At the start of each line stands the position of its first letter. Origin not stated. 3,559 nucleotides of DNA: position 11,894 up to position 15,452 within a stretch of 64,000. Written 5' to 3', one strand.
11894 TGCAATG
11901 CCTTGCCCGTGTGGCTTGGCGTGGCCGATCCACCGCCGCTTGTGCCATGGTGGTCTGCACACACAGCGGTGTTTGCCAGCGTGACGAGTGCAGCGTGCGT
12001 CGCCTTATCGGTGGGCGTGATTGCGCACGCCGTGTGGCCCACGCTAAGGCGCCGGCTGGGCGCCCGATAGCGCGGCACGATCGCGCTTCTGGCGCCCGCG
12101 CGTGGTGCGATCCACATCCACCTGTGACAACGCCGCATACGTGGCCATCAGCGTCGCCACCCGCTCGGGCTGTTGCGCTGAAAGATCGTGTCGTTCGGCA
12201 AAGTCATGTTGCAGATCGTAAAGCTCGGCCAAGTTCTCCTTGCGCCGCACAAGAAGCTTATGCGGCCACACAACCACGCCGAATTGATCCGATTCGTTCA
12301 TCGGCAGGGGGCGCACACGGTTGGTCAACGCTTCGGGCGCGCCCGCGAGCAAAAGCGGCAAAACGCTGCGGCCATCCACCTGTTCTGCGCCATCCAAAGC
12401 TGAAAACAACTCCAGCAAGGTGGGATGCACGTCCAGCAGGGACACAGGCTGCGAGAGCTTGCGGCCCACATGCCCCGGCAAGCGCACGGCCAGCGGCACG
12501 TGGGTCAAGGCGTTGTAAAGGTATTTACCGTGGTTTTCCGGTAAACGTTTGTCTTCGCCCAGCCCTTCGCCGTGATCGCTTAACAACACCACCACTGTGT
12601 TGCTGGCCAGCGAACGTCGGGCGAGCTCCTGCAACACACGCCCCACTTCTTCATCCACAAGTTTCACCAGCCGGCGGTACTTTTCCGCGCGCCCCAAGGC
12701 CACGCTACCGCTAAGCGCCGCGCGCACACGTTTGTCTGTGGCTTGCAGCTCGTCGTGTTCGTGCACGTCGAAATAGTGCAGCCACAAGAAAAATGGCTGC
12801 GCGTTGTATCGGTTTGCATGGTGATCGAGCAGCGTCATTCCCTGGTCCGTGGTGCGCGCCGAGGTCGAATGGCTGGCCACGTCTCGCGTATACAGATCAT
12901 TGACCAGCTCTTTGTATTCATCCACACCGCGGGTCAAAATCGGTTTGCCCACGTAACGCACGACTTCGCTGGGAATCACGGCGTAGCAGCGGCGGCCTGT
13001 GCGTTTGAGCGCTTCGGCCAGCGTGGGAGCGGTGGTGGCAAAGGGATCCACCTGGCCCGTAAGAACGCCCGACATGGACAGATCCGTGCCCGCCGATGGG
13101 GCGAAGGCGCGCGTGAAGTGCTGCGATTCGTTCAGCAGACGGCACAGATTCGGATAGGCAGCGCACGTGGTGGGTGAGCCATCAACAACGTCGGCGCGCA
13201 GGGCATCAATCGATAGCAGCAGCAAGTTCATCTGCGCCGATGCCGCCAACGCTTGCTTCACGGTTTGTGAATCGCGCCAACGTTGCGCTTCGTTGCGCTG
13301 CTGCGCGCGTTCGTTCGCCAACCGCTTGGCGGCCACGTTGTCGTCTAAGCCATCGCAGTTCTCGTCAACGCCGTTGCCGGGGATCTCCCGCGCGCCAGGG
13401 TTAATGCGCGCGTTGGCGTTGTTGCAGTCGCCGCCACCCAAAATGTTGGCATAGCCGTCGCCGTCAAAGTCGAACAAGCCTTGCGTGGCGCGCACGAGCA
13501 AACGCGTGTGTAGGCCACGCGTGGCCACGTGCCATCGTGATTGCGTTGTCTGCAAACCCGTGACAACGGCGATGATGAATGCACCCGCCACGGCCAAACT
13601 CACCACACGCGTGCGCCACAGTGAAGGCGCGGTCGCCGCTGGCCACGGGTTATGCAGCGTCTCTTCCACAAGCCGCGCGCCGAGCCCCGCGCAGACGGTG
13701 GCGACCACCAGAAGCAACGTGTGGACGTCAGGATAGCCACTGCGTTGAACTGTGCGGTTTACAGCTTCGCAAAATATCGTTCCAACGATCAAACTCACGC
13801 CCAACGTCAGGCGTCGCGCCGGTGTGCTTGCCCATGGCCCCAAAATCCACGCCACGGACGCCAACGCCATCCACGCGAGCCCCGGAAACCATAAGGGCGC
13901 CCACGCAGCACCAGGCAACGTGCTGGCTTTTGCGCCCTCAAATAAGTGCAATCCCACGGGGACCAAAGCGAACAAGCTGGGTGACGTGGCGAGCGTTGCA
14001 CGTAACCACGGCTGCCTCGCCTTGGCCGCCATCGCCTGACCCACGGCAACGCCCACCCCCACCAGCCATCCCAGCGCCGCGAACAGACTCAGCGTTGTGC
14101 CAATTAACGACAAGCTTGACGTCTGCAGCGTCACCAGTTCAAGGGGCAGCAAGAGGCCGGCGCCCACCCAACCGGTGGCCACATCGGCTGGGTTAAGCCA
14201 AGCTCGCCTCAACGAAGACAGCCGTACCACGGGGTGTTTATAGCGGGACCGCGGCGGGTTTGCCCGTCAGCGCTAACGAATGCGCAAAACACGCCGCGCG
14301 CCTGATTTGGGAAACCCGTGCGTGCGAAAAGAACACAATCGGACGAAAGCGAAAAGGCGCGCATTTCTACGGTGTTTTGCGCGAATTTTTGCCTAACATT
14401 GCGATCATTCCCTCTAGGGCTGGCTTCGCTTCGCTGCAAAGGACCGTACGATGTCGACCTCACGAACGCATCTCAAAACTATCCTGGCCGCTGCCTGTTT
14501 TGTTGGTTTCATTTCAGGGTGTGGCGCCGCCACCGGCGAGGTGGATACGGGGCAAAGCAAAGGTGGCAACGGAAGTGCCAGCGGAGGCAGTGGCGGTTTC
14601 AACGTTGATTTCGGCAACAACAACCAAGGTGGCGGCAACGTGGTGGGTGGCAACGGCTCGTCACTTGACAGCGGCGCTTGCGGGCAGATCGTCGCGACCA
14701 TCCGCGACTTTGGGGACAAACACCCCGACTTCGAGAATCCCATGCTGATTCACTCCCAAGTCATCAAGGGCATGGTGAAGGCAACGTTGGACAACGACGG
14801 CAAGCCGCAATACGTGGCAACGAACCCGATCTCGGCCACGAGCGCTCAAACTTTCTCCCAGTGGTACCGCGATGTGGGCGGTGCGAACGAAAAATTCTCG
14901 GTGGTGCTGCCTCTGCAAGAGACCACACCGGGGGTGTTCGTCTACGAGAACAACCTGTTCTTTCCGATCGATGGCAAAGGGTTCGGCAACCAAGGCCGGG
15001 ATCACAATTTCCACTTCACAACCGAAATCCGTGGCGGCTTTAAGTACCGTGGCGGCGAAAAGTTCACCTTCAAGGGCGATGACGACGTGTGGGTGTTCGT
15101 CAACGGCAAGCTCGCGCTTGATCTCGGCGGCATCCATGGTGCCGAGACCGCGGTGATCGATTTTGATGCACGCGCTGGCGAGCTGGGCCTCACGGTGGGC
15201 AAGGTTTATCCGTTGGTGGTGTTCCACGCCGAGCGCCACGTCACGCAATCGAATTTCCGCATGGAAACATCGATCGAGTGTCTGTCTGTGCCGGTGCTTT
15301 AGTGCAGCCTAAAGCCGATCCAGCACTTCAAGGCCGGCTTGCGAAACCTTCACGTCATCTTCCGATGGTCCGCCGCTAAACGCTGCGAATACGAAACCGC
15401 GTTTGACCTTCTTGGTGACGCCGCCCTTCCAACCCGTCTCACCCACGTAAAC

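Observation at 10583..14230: Convergent, overlapping pair of alkaline-phosphatase-superfamily membrane enzymes with opposite domain order, one carrying a MopE metal-binding insert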

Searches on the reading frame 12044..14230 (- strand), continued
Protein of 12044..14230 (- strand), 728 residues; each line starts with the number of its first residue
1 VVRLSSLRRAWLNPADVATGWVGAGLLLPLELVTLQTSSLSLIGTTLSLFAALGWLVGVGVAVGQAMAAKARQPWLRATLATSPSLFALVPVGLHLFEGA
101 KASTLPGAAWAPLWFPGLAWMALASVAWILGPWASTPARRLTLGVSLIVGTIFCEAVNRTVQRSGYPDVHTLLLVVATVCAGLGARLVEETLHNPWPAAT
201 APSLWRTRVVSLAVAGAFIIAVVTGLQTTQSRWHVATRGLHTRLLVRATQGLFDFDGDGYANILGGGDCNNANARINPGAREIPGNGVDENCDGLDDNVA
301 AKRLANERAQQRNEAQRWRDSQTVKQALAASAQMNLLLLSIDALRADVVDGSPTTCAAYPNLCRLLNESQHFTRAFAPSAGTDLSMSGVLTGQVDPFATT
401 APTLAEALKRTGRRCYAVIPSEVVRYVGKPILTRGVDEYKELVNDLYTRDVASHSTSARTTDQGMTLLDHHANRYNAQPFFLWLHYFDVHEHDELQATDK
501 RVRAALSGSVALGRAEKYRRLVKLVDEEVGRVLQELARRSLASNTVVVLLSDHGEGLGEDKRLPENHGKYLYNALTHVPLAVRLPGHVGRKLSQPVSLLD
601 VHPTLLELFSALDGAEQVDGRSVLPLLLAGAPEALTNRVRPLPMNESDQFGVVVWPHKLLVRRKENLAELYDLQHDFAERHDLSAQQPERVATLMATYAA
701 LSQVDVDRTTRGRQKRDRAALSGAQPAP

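Call 10: search_solved_structures(query=window:12044-14230:-, max_evalue=0.01, show_alignments=2)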
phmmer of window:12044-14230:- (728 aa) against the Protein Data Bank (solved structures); distinct sequences matched with E-value up to 0.01: 66 (the best 60 are shown).
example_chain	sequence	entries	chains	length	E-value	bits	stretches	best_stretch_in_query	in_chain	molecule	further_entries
9fo1_A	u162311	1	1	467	7.3e-20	74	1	458-701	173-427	k-carrageenan sulfatase S1_16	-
6ust_A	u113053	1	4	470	4.3e-19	71.5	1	517-695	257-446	N-acetylgalactosamine 6-sulfate sulfatase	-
7stt_A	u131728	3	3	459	3.3e-15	58.6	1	521-695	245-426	N-acetylgalactosamine-6-sulfatase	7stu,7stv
7p24_AAA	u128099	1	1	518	1.4e-14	56.6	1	517-689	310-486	Mucin-desulfating sulfatase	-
9s8f_A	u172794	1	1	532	4.3e-14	55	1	435-703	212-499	Sulfatase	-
6psm_A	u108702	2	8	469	5.7e-14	54.6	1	475-696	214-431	exo-4S-kappa carrageenan S1 sulfatase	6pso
4upk_A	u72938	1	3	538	8.1e-14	54.1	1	518-633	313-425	PHOSPHONATE MONOESTER HYDROLASE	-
6b0k_A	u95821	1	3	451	9.8e-14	53.8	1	464-687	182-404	Iota-carrageenan sulfatase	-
6b0j_A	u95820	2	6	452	9.8e-14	53.8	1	464-687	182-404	Iota-carrageenan sulfatase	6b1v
6prm_A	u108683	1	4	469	9.9e-14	53.8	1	475-696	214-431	exo-4S-kappa carrageenan S1 sulfatase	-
6bia_A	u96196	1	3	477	1.1e-13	53.7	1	464-687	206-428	Sulfatase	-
7oz8_AAA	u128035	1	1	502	6.2e-13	51.1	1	518-627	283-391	Choline-sulfatase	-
6pt6_B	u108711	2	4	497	1.1e-11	47.1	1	518-631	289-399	exo-2S-iota carrageenan S1 sulfatase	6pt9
4uph_A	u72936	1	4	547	1.2e-11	46.9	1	518-634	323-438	SULFATASE (SULFURIC ESTER HYDROLASE) PROTEIN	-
6ptk_A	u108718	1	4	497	1.4e-11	46.7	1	518-631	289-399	exo-2S-iota carrageenan S1 sulfatase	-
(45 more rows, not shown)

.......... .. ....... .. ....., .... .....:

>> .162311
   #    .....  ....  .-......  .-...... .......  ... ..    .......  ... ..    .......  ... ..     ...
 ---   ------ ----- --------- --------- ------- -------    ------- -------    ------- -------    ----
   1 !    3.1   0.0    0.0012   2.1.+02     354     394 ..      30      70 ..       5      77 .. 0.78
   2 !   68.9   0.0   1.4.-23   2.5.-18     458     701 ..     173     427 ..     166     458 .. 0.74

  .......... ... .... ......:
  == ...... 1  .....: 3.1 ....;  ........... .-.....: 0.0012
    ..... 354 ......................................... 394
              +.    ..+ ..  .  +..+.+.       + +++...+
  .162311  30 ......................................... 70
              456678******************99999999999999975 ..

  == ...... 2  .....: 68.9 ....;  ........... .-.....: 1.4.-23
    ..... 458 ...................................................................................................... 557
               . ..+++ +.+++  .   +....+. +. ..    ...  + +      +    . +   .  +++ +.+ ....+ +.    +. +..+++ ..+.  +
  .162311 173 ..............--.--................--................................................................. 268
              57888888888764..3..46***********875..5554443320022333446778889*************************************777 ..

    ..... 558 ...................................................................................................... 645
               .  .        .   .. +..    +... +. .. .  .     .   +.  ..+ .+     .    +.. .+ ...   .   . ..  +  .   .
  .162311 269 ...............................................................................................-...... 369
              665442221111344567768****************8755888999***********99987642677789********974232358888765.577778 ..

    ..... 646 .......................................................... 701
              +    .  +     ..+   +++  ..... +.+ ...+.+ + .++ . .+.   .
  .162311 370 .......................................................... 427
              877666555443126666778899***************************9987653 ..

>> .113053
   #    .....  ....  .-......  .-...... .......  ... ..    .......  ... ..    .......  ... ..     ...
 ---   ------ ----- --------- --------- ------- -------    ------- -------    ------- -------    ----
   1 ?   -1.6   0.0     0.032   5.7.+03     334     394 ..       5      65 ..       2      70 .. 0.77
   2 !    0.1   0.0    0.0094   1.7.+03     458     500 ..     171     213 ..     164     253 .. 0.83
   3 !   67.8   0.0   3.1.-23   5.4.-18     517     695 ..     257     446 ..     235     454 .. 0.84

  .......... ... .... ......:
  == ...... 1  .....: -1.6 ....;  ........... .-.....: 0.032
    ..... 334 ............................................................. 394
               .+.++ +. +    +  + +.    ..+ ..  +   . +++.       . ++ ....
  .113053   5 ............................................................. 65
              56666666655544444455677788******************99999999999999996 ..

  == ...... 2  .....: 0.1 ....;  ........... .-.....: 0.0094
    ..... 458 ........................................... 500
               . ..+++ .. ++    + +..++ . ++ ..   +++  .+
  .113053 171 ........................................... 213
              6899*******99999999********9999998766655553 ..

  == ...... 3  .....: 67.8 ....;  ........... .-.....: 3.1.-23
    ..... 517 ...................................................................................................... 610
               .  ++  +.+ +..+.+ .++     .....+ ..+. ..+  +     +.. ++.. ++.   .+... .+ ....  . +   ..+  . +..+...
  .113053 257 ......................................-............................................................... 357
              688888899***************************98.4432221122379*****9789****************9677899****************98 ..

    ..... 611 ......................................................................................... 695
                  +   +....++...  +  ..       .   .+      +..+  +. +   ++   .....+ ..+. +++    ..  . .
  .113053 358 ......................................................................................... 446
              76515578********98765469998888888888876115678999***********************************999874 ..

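Call 33: predict_structure(alignment_id=A4)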
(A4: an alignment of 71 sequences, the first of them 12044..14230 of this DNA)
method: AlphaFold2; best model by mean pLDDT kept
length: 728 residues; sequences in the alignment: 71
mean_pLDDT: 93.1   pTM: 0.91
mean pLDDT of the five models: 93.1, 92.7, 91.8, 91.6, 90.5
residues with pLDDT >= 90: 611; 70-90: 91; 50-70: 19; < 50: 7
segments of 3 or more residues with pLDDT < 50: 1-6
pLDDT, mean of each block of 10 residues (from residue 1): 51 93 98 96 98 98 96 97 98 89 87 97 97 94 98 95 88 98 96 78 93 98 96 95 97 95 95 93 88 84 91 94 96 98 97 96 98 97 95 92 96 97 91 96 67 86 98 97 97 91 85 93 98 98 98 95 87 98 97 98 97 86 95 94 95 98 95 97 96 93 85 89 73
secondary structure, 60 per line:
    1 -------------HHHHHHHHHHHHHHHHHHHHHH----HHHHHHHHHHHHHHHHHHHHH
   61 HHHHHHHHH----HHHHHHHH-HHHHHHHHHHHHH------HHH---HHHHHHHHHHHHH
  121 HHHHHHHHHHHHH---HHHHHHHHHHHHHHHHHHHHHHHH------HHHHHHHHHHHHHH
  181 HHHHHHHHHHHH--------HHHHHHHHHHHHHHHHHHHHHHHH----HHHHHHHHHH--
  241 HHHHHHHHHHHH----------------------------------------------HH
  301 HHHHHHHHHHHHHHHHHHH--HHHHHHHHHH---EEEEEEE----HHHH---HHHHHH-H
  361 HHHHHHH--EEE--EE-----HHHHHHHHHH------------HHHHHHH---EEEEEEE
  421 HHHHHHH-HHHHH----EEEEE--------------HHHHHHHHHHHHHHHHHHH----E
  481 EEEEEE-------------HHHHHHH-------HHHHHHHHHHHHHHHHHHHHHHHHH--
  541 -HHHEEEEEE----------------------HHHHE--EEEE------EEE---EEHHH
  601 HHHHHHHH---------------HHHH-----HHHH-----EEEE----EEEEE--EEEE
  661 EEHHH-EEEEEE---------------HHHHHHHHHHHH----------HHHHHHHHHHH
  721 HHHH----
elements in order (helices of 4 or more, strands of 3 or more residues): H14-35 H40-69 H74-81 H83-95 H108-133 H137-160 H167-192 H201-224 H229-238 H241-252 H299-319 H322-331 E335-341 H346-349 H353-358 H360-367 E370-372 H382-391 H404-410 E414-420 H421-427 H429-433 E438-442 H457-475 E480-486 H500-506 H514-538 E545-550 H573-576 E580-583 E590-592 H598-608 H624-627 H633-636 E642-645 E650-654 E657-662 E667-672 H688-699 H710-724

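Call 36: fold_search(model_id=the predicted structure, library=pdb)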
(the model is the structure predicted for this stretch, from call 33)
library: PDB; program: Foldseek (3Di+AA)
matches with E <= 10: 740; with E <= 0.001: 392
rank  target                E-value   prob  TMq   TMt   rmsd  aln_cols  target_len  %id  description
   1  9fo1                  2.5e-18  1.00  0.41  0.64   8.7       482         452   22  Family S1_16 sulfatase from metagenomic dataset AMOR (released 2025-01-22)
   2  6ust_D                1.1e-17  1.00  0.39  0.60   6.2       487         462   21  Gut microbial sulfatase from Hungatella hathewayi (released 2020-11-11)
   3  6ust_A                1.2e-17  1.00  0.41  0.62   5.2       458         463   22  Gut microbial sulfatase from Hungatella hathewayi (released 2020-11-11)
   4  7stt                  1.8e-17  1.00  0.41  0.65   6.2       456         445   21  Crystal structure of sulfatase from Pedobacter yulinensis (released 2022-01-26)
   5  7stv                  2.3e-17  1.00  0.42  0.67   5.5       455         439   21  Crystal structure of sulfatase from Pedobacter yulinensis (released 2022-01-26)
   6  6psm_C                3.1e-17  1.00  0.41  0.65   9.3       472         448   18  Crystal structure of PsS1_19B C77S in complex with kappa-neocarrabiose (released 2019-09-25)
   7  6psm_D                3.6e-17  1.00  0.41  0.64   9.3       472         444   18  Crystal structure of PsS1_19B C77S in complex with kappa-neocarrabiose (released 2019-09-25)
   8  6ust_C                4.9e-17  1.00  0.39  0.60   6.6       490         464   21  Gut microbial sulfatase from Hungatella hathewayi (released 2020-11-11)
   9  6psm_F                5.3e-17  1.00  0.41  0.64   9.2       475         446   18  Crystal structure of PsS1_19B C77S in complex with kappa-neocarrabiose (released 2019-09-25)
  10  6psm_A                6.7e-17  1.00  0.41  0.64   9.1       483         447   18  Crystal structure of PsS1_19B C77S in complex with kappa-neocarrabiose (released 2019-09-25)
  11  6prm_A                7.0e-17  1.00  0.41  0.63   7.5       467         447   21  Crystal structure of apo PsS1_19B (released 2019-09-25)
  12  6prm_D                1.6e-16  1.00  0.42  0.66   7.2       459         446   20  Crystal structure of apo PsS1_19B (released 2019-09-25)
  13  9hh2_A                3.0e-16  1.00  0.43  0.64   6.2       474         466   19  Crystal structure of the family S1_19 carrageenan sulfatase ZgCgsA from Zobellia galactanivorans in complex with hybri (released 2025-06-04)
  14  9hh4_C                4.4e-16  1.00  0.42  0.64   6.2       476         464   18  Crystal structure of the family S1_19 carrageenan sulfatase ZgCgsA from Zobellia galactanivorans in complex with hybri (released 2025-06-04)
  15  7all_AAA              5.4e-16  1.00  0.41  0.59   8.0       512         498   16  A single sulfatase is required for metabolism of colonic mucin O-glycans and intestinal colonization by a symbiotic  (released 2021-10-13)
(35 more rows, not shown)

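Call 75: find_encoding_contigs(protein=P0194, flank=8000, max_places=1)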
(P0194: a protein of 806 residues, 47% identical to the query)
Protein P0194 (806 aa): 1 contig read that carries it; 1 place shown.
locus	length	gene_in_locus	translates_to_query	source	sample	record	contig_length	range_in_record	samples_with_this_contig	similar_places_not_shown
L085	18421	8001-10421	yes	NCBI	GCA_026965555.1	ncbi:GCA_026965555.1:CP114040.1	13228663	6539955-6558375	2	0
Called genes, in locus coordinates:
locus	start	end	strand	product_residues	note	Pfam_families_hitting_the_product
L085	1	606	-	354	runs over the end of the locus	PF03435:Sacchrp_dh_NADP, PF13460:NAD_binding_10 (weak)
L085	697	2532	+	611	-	PF13185:GAF_2 (faint), PF01740:STAS (weak), PF13466:STAS_2 (weak)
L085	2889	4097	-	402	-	-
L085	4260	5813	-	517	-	PF13948:DUF4215 (weak)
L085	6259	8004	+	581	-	PF13667:ThiC-associated (weak), PF01964:ThiC_Rad_SAM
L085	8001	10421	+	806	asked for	PF11617:Cu-binding_MopE, PF00884:Sulfatase, PF01663:Phosphodiest (faint), PF16347:SGSH_C (weak)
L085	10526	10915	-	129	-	-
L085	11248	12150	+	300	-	-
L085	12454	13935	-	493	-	PF00361:Proton_antipo_M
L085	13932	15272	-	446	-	PF00662:Proton_antipo_N (weak), PF00361:Proton_antipo_M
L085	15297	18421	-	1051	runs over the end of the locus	PF10070:DabA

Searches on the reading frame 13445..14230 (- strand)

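Call 38: search_protein_families(library=pfam, proteins=[window:13445-14230:-], max_evalue=10)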
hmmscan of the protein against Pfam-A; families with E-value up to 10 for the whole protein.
seq(262 aa): 3 families
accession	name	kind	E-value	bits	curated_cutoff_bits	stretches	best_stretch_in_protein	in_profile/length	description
PF00137.26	ATP-synt_C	-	0.62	10.8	24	1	43-79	1-34/60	ATP synthase subunit C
PF08566.15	Pam17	-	4.2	7.7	25.4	0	91-135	48-93/165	Mitochondrial import protein Pam17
PF02535.28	Zip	-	9.4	5.8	35.1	1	23-78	220-276/323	ZIP Zinc transporter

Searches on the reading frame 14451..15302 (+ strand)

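Call 3: search_protein_families(library=pfam, proteins=[window:14451-15302:+], max_evalue=0.01)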
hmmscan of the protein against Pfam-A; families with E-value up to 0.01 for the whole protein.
window:14451-15302:+ (283 aa): 1 family
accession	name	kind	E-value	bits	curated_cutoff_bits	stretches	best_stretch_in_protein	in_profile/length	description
PF07691.17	PA14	-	7.9e-09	35.9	24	1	185-272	42-130/147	PA14 domain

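Call 4: search_protein_families(library=ncbifam, proteins=[window:14451-15302:+], max_evalue=0.01)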
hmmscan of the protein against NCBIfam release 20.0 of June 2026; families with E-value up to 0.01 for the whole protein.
window:14451-15302:+ (283 aa): 1 family
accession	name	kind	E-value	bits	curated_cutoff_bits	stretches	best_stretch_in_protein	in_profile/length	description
TIGR02148.1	Fibro_Slime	domain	5.6e-32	110.1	45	1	185-276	2-89/90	fibro-slime domain-containing protein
